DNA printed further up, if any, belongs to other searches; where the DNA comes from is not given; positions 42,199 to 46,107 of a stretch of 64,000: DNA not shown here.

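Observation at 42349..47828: Giant fused double-ATPase 'activase' plus HgdB-like partner, translationally coupled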

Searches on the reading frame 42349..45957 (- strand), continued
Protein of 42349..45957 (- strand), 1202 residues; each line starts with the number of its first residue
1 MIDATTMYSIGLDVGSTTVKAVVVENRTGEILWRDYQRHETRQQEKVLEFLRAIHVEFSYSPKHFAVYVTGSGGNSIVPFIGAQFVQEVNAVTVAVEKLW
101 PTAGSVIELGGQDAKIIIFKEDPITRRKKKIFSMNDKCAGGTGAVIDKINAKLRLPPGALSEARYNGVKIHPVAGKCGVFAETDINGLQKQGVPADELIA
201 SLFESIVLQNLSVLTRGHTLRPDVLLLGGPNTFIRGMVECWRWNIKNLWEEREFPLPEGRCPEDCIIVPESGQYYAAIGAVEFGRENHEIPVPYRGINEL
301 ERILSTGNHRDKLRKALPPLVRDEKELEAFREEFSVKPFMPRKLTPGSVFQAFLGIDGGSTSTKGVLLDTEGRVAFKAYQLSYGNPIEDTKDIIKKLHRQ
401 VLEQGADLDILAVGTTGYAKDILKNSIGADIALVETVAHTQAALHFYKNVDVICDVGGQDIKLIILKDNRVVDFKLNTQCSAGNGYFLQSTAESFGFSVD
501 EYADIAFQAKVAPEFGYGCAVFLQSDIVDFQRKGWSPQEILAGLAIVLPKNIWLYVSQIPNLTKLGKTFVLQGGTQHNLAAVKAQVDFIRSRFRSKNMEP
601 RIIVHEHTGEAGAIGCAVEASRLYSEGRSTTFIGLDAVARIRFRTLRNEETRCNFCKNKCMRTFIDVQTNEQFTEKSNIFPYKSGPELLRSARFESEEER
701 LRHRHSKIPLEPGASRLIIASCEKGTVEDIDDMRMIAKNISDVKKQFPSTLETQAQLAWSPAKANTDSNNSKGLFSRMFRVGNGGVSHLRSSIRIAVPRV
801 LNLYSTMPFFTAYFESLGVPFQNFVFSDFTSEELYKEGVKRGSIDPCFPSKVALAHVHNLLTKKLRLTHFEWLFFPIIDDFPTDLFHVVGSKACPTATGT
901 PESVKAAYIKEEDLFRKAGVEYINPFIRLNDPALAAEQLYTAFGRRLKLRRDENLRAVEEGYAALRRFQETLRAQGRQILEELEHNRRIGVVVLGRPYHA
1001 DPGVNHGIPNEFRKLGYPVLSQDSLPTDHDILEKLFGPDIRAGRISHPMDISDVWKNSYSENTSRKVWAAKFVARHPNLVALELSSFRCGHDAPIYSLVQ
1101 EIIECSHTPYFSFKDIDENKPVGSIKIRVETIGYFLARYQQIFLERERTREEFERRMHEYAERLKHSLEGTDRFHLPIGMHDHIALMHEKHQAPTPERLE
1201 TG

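Call 77: predict_structure(alignment_id=A2)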
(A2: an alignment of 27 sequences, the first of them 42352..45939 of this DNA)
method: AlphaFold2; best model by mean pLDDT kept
length: 1196 residues; sequences in the alignment: 27
mean_pLDDT: 77.4   pTM: 0.72
mean pLDDT of the five models: 77.4, 77.2, 76.4, 74.5, 72.3
residues with pLDDT >= 90: 318; 70-90: 530; 50-70: 262; < 50: 86
segments of 3 or more residues with pLDDT < 50: 128-130, 160-169, 667-684, 763-769, 771-773, 841-843, 1111-1115, 1165-1196
pLDDT, mean of each block of 10 residues (from residue 1): 87 87 88 73 91 88 86 89 86 86 67 73 61 56 61 58 47 53 57 66 60 74 70 75 72 85 86 89 74 82 73 91 92 91 96 83 95 79 90 95 94 76 86 92 90 79 74 56 78 85 89 66 73 91 81 76 90 91 90 92 92 92 85 82 72 69 57 35 50 61 72 65 71 80 89 88 49 57 88 81 95 93 73 58 60 83 90 85 70 63 67 86 92 93 89 94 93 93 89 72 85 93 92 88 85 76 93 83 60 80 72 53 81 84 84 82 52 33 33 34
secondary structure, 60 per line:
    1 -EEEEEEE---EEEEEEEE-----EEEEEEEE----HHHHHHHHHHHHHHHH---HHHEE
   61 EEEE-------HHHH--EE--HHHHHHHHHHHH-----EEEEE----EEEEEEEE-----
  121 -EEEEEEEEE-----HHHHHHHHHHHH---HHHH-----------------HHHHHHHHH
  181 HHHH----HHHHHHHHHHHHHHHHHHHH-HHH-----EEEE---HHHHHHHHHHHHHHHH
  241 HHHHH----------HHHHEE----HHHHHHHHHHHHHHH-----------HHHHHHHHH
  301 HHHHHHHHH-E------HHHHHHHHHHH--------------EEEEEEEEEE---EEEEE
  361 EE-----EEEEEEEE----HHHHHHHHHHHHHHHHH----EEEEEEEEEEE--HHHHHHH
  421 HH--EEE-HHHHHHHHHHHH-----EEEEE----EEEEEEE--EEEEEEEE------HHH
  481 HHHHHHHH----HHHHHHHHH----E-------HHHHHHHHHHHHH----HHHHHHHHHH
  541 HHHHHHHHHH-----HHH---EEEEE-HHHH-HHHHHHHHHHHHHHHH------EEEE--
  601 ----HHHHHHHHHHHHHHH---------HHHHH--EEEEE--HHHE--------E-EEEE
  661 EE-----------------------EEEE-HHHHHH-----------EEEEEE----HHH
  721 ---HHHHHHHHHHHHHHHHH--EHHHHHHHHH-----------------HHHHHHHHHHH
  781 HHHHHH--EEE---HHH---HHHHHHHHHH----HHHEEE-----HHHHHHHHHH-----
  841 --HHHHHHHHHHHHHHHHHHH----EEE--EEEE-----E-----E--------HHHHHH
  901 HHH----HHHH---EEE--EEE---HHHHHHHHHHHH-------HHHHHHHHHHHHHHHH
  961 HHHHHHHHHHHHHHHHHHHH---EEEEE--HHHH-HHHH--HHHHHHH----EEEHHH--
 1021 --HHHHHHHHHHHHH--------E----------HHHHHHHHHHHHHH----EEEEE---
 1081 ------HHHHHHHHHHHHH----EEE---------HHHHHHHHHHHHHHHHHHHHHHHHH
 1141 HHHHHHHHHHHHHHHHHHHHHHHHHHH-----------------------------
elements in order (helices of 4 or more, strands of 3 or more residues): E2-8 E12-19 E25-32 H37-52 E59-64 H72-75 H82-93 E99-103 E108-115 E122-130 H136-147 H151-154 H172-184 H189-208 E218-221 H225-245 H256-259 H266-280 H292-309 H318-328 E343-352 E356-362 E368-375 H380-396 E401-411 H414-422 E425-427 H429-440 E446-450 E455-461 E464-471 H478-488 H493-501 H514-526 H531-550 E562-566 H568-571 H573-588 E595-598 H605-619 H629-633 E636-640 E657-662 E686-689 H691-696 E708-713 H724-740 H744-752 H770-786 E789-791 H801-810 E818-820 H826-835 H843-861 E866-868 E871-874 H895-903 H908-911 E915-917 E920-922 H926-937 H945-980 E984-988 H991-994 H996-999 H1002-1008 E1013-1015 H1023-1035 H1055-1068 E1073-1077 H1087-1099 E1104-1106 H1116-1167

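Call 82: get_annotated_region(hit=H2, flank=4000)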
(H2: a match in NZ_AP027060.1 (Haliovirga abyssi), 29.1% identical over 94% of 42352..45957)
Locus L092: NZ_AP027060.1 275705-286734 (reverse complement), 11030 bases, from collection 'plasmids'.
description: Haliovirga abyssi strain IC12 plasmid pHIC, complete sequence
organism: Haliovirga abyssi (NCBI taxid 2996794)
taxonomy: Bacteria; Fusobacteriota; Fusobacteriia; Fusobacteriales; Haliovirgaceae; Haliovirga; Haliovirga abyssi
host: -; source: -; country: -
typing (MOB-suite, as given by PLSDB): non-mobilizable
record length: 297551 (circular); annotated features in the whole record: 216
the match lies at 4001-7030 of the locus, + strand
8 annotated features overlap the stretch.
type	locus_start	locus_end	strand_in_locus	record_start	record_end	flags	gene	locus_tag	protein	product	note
CDS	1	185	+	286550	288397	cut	-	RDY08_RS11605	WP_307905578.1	diguanylate cyclase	GO:0009966 - regulation of signal transduction [Evidence IEA]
CDS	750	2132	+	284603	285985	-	-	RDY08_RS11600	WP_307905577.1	DegQ family serine endoprotease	-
CDS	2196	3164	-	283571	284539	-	manA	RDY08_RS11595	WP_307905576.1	mannose-6-phosphate isomerase, class I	GO:0005975 - carbohydrate metabolic process [Evidence IEA]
CDS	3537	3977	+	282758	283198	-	-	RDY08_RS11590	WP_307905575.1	YaiI/YqxD family protein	-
CDS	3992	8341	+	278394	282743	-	-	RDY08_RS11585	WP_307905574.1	acyl-CoA dehydratase activase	-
CDS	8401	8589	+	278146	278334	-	-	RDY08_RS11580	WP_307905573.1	hypothetical protein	-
CDS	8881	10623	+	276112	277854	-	-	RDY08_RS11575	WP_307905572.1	alpha/beta hydrolase-fold protein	-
CDS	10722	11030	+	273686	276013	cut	-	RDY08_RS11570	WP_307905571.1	alpha/beta hydrolase-fold protein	-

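Call 83: get_annotated_region(hit=H6, flank=4000)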
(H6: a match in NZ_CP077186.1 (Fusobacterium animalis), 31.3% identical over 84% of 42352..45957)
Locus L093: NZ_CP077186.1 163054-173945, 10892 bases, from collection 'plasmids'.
description: Fusobacterium animalis strain SB029 plasmid pSB029A, complete sequence
organism: Fusobacterium animalis (NCBI taxid 76859)
taxonomy: Bacteria; Fusobacteriota; Fusobacteriia; Fusobacteriales; Fusobacteriaceae; Fusobacterium; Fusobacterium animalis
host: -; source: Homo sapiens,resected colorectal tumor; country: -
typing (MOB-suite, as given by PLSDB): non-mobilizable
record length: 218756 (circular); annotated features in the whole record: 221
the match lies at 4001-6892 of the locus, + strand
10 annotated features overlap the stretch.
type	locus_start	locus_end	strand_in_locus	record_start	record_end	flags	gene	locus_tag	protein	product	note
CDS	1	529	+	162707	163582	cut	-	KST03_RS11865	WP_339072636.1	phosphate/phosphite/phosphonate ABC transporter substrate-binding protein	-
CDS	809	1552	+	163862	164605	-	phnC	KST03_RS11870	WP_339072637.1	phosphonate ABC transporter ATP-binding protein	GO:0015716 - organic phosphonate transport [Evidence IEA]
CDS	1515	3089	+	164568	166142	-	-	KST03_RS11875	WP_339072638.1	ABC transporter permease subunit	GO:0055085 - transmembrane transport [Evidence IEA]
CDS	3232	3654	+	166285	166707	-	-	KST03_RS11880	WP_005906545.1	pyridoxamine 5'-phosphate oxidase family protein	-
CDS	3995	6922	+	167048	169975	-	-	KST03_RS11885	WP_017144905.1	acyl-CoA dehydratase activase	-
CDS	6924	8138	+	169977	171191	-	-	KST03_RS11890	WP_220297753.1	2-hydroxyacyl-CoA dehydratase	-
CDS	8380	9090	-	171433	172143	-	-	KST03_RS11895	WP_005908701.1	hypothetical protein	-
CDS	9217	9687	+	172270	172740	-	-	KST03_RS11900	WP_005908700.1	toxin-antitoxin system YwqK family antitoxin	-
CDS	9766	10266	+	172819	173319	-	-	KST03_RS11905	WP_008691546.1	hypothetical protein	-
CDS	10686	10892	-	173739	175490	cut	-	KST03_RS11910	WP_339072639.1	ABC transporter ATP-binding protein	-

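Call 84: get_annotated_region(hit=H8, flank=4000)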
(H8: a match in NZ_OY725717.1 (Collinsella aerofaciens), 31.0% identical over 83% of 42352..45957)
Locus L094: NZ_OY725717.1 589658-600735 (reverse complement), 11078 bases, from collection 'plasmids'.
description: Collinsella aerofaciens strain Collinsella aerofaciens TSDC17.2-1.1 plasmid 6, complete sequence
organism: Collinsella aerofaciens (NCBI taxid 74426)
taxonomy: Bacteria; Actinomycetota; Coriobacteriia; Coriobacteriales; Coriobacteriaceae; Collinsella; Collinsella aerofaciens
host: -; source: -; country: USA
typing (MOB-suite, as given by PLSDB): non-mobilizable
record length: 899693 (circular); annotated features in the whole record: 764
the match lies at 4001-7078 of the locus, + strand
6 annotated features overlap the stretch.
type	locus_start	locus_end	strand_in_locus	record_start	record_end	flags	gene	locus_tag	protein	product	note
CDS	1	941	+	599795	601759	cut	lysS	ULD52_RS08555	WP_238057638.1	lysine--tRNA ligase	GO:0006430 - lysyl-tRNA aminoacylation [Evidence IEA]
CDS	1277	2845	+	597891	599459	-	-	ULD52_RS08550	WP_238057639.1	threonine/serine exporter family protein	-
CDS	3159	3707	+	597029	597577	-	-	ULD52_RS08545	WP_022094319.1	hypothetical protein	-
CDS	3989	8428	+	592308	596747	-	-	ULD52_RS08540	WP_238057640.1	acyl-CoA dehydratase activase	-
CDS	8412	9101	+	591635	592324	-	-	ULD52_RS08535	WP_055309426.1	TetR/AcrR family transcriptional regulator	GO:0006355 - regulation of DNA-templated transcription [Evidence IEA]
CDS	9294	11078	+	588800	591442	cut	-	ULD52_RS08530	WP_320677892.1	ATP-dependent Clp protease ATP-binding subunit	-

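Call 87: fold_search(model_id=the predicted structure, library=pdb)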
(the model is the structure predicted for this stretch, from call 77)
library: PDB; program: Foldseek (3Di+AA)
matches with E <= 10: 1517; with E <= 0.001: 794
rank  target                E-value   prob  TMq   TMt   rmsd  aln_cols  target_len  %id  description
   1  9gai_D                2.8e-17  1.00  0.20  0.87   3.1       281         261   22  3-methylbenzoyl-CoA reductase from Thauera chlorobenzoica (MbdONPQ) (released 2026-02-18)
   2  9gba_D                1.5e-16  1.00  0.20  0.88   2.9       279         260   22  3-methylbenzoyl-CoA reductase from Thauera chlorobenzoica (MbdONPQ) + AMPPNP (released 2026-02-18)
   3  4eht_A                1.0e-15  1.00  0.20  0.84   3.1       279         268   26  Activator of the 2-Hydroxyisocaproyl-CoA dehydratase from Clostridium difficile with bound ADP (released 2012-08-08)
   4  4ehu_B                1.3e-15  1.00  0.20  0.86   3.3       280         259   26  Activator of the 2-Hydroxyisocaproyl-CoA Dehydratase from Clostridium difficile with bound ADPNP (released 2012-08-08)
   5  9gai_C                2.5e-15  1.00  0.21  0.87   3.0       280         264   22  3-methylbenzoyl-CoA reductase from Thauera chlorobenzoica (MbdONPQ) (released 2026-02-18)
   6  4eht_B                5.2e-15  1.00  0.20  0.87   3.1       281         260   26  Activator of the 2-Hydroxyisocaproyl-CoA dehydratase from Clostridium difficile with bound ADP (released 2012-08-08)
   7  1hux_A                1.3e-14  1.00  0.20  0.85   3.3       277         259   23  CRYSTAL STRUCTURE OF THE ACIDAMINOCOCCUS FERMENTANS (R)-2-HYDROXYGLUTARYL-COA DEHYDRATASE COMPONENT A (released 2001-03-21)
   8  9gai_O                1.8e-14  1.00  0.20  0.86   3.0       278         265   22  3-methylbenzoyl-CoA reductase from Thauera chlorobenzoica (MbdONPQ) (released 2026-02-18)
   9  7yyl_E                1.5e-12  1.00  0.18  0.79   4.2       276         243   21  nucleotide-free DCCP:DCCP-R complex (released 2022-12-28)
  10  7yyl_F                2.9e-11  1.00  0.19  0.83   3.6       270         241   22  nucleotide-free DCCP:DCCP-R complex (released 2022-12-28)
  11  1hkc                  9.9e-10  1.00  0.15  0.19  28.7       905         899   12  RECOMBINANT HUMAN HEXOKINASE TYPE I COMPLEXED WITH GLUCOSE AND PHOSPHATE (released 1998-11-11)
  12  4nb4_C                3.5e-09  1.00  0.17  0.65   6.5       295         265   15  Pantothenamide-bound Pantothenate kinase from Staphylococcus aureus (released 2014-03-05)
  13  1bg3_A                4.2e-09  1.00  0.15  0.18  28.5       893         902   12  RAT BRAIN HEXOKINASE TYPE I COMPLEX WITH GLUCOSE AND INHIBITOR GLUCOSE-6-PHOSPHATE (released 1999-06-08)
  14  4nb4_H                4.4e-09  1.00  0.17  0.66   5.8       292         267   15  Pantothenamide-bound Pantothenate kinase from Staphylococcus aureus (released 2014-03-05)
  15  3h1q_B                5.1e-09  1.00  0.15  0.57   8.4       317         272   14  Crystal structure of ethanolamine utilization protein EutJ from Carboxydothermus hydrogenoformans (released 2009-05-19)
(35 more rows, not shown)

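Call 91: search_solved_structures(query=L091:12383-14470:+, max_evalue=0.001)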
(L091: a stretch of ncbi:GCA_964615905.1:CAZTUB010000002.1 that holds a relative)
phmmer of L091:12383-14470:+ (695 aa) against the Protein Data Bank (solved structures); distinct sequences matched with E-value up to 0.001: 4.
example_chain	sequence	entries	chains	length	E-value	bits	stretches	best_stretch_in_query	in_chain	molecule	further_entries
7tol_A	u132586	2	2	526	3.7e-62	213.6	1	93-588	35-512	glycerol dibiphytanyl glycerol tetraether - macrocyclic archaeol synthase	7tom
2fb2_A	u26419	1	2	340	4.7e-05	24.8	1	164-346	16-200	Molybdenum cofactor biosynthesis protein A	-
1tv7_A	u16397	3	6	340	6.1e-05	24.5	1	164-346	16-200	Molybdenum cofactor biosynthesis protein A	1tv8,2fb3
6efn_A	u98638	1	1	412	0.00012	23.5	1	164-328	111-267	Sporulation killing factor maturation protein SkfB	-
